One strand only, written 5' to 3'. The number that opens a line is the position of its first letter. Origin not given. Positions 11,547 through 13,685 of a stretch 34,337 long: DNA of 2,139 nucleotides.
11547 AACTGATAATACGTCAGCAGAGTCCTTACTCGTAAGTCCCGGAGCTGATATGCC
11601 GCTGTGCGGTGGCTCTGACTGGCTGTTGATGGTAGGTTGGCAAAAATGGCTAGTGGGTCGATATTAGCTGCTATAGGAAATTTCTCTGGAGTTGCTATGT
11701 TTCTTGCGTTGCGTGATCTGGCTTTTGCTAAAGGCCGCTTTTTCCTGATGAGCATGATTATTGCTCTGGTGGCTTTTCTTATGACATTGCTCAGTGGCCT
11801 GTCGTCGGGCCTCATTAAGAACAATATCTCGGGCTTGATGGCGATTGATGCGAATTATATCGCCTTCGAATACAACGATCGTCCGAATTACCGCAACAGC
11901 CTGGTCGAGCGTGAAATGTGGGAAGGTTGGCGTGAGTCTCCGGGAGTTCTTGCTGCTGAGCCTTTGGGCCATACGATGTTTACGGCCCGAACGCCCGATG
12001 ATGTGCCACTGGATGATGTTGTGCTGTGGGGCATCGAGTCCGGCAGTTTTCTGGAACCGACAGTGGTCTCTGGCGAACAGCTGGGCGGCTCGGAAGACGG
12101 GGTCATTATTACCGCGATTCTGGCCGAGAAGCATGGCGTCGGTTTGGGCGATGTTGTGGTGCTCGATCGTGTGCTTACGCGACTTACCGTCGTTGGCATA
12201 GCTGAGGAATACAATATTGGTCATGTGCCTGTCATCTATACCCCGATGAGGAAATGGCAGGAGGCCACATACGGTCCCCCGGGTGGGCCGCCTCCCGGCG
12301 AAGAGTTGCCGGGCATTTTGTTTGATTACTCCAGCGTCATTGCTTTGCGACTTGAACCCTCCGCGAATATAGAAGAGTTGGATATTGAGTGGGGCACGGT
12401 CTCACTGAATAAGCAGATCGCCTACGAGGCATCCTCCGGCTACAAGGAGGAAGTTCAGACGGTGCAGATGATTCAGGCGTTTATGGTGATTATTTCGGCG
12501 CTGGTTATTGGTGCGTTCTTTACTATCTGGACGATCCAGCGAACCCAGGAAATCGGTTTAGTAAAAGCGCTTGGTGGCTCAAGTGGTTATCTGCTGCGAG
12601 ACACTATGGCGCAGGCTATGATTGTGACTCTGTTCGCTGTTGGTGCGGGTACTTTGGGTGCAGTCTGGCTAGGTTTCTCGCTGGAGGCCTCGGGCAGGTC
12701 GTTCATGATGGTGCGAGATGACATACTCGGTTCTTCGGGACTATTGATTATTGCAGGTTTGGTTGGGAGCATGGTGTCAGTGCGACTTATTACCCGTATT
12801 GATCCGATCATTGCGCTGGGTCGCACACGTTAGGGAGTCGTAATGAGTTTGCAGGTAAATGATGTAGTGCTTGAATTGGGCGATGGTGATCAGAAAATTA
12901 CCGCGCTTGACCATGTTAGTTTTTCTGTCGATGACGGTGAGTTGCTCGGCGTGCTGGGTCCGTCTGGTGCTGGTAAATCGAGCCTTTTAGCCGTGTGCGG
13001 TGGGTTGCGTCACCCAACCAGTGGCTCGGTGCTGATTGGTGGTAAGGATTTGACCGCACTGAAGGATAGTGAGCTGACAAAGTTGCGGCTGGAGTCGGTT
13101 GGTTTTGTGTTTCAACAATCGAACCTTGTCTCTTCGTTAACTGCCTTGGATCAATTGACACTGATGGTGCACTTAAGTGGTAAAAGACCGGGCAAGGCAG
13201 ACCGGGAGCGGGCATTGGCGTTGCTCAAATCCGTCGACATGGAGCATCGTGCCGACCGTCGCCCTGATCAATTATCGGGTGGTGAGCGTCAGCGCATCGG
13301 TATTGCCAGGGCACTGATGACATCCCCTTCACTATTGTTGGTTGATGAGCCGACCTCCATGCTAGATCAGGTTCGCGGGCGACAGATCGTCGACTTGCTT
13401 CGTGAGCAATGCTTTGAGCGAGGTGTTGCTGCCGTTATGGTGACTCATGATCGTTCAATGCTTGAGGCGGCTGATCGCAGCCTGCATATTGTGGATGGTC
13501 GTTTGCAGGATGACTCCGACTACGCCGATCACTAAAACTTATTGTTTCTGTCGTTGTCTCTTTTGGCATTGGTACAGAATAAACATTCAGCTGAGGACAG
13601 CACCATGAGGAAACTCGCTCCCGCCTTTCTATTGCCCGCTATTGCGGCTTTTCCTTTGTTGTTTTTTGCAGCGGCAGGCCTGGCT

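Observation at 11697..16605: HrtBA-like type VII ABC pair followed by two paralogous exported chelatase-fold proteins with His/Met-rich N-termini: a candidate undescribed periplasmic tetrapyrrole or metal-handling module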

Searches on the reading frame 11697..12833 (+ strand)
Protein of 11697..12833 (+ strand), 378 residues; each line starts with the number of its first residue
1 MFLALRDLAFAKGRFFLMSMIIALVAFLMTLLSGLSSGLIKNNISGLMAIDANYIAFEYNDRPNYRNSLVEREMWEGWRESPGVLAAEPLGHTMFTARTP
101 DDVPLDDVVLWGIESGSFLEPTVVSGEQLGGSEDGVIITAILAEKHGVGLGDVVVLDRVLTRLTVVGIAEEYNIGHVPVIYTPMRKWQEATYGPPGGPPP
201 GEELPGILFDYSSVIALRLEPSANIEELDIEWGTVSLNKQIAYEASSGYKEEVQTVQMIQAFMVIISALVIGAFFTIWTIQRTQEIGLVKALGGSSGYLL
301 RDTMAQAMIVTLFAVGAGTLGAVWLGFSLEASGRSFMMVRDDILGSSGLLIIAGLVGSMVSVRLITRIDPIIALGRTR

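Call 3: search_protein_families(library=pfam, proteins=[window:11697-12833:+], max_evalue=0.01)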
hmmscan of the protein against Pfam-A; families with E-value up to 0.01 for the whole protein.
window:11697-12833:+ (378 aa): 1 family
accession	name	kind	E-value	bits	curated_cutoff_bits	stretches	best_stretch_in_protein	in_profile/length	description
PF02687.27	FtsX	-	4.9e-10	40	25.5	1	261-370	5-120/120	FtsX-like permease C-terminal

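Call 4: search_protein_families(library=ncbifam, proteins=[window:11697-12833:+], max_evalue=0.01)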
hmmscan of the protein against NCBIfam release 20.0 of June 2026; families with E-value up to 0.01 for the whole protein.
window:11697-12833:+ (378 aa): 1 family
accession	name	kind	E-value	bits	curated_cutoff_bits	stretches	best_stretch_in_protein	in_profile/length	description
TIGR03434.1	ADOP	subfamily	2.3e-05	22.7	622.3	1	279-374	704-800/803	ADOP family duplicated permease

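Call 20: search_solved_structures(query=window:11697-12833:+, max_evalue=1, show_alignments=1)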
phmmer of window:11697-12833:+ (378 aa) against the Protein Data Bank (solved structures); distinct sequences matched with E-value up to 1: 5.
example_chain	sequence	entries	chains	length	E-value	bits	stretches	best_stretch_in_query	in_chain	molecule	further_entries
7w78_B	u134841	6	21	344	7.5e-39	137.2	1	1-377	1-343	Putative ABC transport system integral membrane protein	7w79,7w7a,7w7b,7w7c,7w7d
8i6o_A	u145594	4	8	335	0.048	16.1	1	261-335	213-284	Cell division protein FtsX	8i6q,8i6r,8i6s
9o9x_C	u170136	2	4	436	0.069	15.6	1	260-314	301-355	ABC transporter permease YtrF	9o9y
5gko_A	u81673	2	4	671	0.12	14.8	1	257-376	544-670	Macrolide export ATP-binding/permease protein MacB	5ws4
5nik_J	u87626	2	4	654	0.66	12.3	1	253-376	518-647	Macrolide export ATP-binding/permease protein MacB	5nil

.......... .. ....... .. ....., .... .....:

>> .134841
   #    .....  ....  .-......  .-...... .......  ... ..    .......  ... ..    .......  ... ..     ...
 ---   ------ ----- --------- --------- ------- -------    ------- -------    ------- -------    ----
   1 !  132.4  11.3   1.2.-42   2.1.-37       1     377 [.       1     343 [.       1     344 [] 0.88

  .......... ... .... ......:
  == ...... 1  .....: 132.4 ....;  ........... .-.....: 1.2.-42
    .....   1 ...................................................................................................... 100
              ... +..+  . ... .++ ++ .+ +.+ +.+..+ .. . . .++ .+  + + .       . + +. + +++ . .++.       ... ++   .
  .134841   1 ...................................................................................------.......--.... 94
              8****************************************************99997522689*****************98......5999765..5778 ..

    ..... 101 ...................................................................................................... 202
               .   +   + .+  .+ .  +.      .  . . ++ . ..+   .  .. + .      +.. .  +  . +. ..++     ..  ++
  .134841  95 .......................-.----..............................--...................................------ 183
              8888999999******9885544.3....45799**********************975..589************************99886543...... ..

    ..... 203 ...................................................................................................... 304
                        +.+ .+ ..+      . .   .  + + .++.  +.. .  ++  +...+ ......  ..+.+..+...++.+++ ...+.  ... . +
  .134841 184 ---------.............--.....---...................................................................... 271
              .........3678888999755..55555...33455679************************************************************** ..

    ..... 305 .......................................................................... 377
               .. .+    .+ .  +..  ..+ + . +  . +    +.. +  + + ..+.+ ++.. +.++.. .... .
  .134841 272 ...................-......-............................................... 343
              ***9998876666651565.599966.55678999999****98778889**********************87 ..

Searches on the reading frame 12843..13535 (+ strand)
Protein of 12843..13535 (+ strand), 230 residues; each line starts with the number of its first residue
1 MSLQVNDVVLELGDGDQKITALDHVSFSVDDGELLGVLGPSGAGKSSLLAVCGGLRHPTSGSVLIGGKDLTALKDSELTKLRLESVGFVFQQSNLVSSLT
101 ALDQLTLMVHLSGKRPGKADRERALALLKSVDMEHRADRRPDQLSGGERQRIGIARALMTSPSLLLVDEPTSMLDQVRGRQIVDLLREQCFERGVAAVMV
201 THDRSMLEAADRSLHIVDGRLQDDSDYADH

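Call 3: search_protein_families(library=pfam, proteins=[window:12843-13535:+], max_evalue=0.01)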
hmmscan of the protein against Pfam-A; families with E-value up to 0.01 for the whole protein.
window:12843-13535:+ (230 aa): 4 families
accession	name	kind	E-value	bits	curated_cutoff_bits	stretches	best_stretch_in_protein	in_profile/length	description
PF00005.33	ABC_tran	-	2.5e-34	119.3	25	1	22-172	1-137/137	ABC transporter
PF13304.12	AAA_21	-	5e-06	27.2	27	1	119-203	220-299/304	AAA domain, putative AbiEii toxin, Type IV TA system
PF02463.25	SMC_N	-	1.2e-05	25.3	40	1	36-217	28-212/220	RecF/RecN/SMC N terminal domain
PF20703.3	nSTAND1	-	0.0065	16.6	27.1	1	28-50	29-51/379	Novel STAND NTPase 1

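Call 4: search_protein_families(library=ncbifam, proteins=[window:12843-13535:+], max_evalue=0.01)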
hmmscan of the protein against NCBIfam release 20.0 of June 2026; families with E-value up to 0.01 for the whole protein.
window:12843-13535:+ (230 aa): 193 families (the best 25 are shown)
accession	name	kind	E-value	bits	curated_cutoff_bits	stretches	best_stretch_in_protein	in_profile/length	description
TIGR02211.1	LolD_lipo_ex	equivalog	5e-59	199.5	307.75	1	4-222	3-220/221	lipoprotein-releasing ABC transporter ATP-binding protein LolD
TIGR02982.1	heterocyst_DevA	subfamily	1.9e-57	194.4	295.8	1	4-221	3-219/220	ABC exporter ATP-binding subunit, DevA family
NF008639.0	PRK11629.1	equivalog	5.9e-54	182.9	360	1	3-224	7-227/234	lipoprotein-releasing ABC transporter ATP-binding protein LolD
TIGR02673.1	FtsE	equivalog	4.5e-51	173.6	264.85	1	17-216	13-210/214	cell division ATP-binding protein FtsE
NF007879.0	PRK10584.1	equivalog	9.3e-49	166.2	336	1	3-224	7-227/228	putative ABC transporter ATP-binding protein YbbA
NF007826.0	PRK10535.1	equivalog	2.1e-48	165.1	966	1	3-227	5-227/648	macrolide ABC transporter ATP-binding protein/permease MacB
TIGR02315.1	ABC_phnC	equivalog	6.6e-47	160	266.1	1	5-207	4-209/243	phosphonate ABC transporter ATP-binding protein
NF038007.1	ABC_ATP_DarD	equivalog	5.5e-45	153.5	375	1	18-221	17-218/218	darobactin export ABC transporter ATP-binding protein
TIGR02314.1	ABC_MetN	equivalog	2.7e-44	151.6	499.7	1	12-220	11-218/343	methionine ABC transporter ATP-binding protein MetN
TIGR03608.1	L_ocin_972_ABC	subfamily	7.4e-44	149.7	254.85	1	18-215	10-205/206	putative bacteriocin export ABC transporter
TIGR00968.1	3a0106s01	subfamily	2.7e-43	148.2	342.75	1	18-222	12-210/237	sulfate ABC transporter ATP-binding protein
TIGR03265.1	PhnT2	equivalog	2.1e-42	145.6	457.7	1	17-213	15-205/353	putative 2-aminoethylphosphonate ABC transporter ATP-binding protein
TIGR01186.1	proV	subfamily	5.6e-42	144.1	326.6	1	21-214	8-201/363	betaine/proline/choline family ABC transporter ATP-binding protein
TIGR01188.1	drrA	subfamily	8.9e-40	136.8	312.45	1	18-209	5-189/302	daunorubicin resistance ABC transporter, ATP-binding protein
NF040933.2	ABC_arch_GlcV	equivalog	9.2e-40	136.6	450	1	3-223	3-222/357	glucose ABC transporter ATP-binding protein GlcV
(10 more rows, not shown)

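Call 22: search_solved_structures(query=window:12843-13535:+, max_evalue=1e-30)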
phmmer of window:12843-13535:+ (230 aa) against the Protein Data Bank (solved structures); distinct sequences matched with E-value up to 1e-30: 91 (the best 60 are shown).
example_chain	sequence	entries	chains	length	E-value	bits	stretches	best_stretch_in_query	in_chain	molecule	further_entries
8j5q_D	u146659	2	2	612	2.5e-55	190.6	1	3-224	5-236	Uncharacterized ABC transporter ATP-binding protein Rv1281c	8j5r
8j5s_D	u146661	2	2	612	2.3e-54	187.5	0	3-224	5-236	Uncharacterized ABC transporter ATP-binding protein Rv1281c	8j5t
7w7a_A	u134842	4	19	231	3e-50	174.1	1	9-222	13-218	Putative ABC transport system, ATP-binding protein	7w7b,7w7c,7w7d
7w78_A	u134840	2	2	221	5.7e-50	173.2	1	9-221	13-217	Putative ABC transport system, ATP-binding protein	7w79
7v8l_D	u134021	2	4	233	1.6e-48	168.4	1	4-222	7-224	Lipoprotein-releasing system ATP-binding protein LolD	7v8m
7mdy_D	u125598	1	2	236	1.6e-48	168.4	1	4-222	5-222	Lipoprotein-releasing system ATP-binding protein LolD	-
9rlc_D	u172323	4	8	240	1.8e-48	168.3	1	4-222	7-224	Lipoprotein-releasing system ATP-binding protein LolD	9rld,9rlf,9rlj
7arh_F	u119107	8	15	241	1.8e-48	168.3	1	4-223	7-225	Lipoprotein-releasing system ATP-binding protein LolD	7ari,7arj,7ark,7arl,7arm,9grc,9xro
9rle_D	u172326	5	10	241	1.8e-48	168.2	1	4-222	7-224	Lipoprotein-releasing system ATP-binding protein LolD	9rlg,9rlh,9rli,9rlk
1f3o_A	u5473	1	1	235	2e-48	168.1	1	13-223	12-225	HYPOTHETICAL ABC TRANSPORTER ATP-BINDING PROTEIN MJ0796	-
7v8i_D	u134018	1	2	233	4.3e-48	167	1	4-222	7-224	Lipoprotein-releasing system ATP-binding protein LolD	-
9gvk_D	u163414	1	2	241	4.8e-48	166.9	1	4-223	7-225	Lipoprotein-releasing system ATP-binding protein LolD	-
1l2t_A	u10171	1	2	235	5.2e-48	166.8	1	13-223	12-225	Hypothetical ABC transporter ATP-binding protein MJ0796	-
3tif_A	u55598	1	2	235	1.4e-47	165.3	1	13-223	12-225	Uncharacterized ABC transporter ATP-binding protein MJ0796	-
7mdx_D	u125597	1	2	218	6.4e-47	163.2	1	4-219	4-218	Lipoprotein-releasing system ATP-binding protein LolD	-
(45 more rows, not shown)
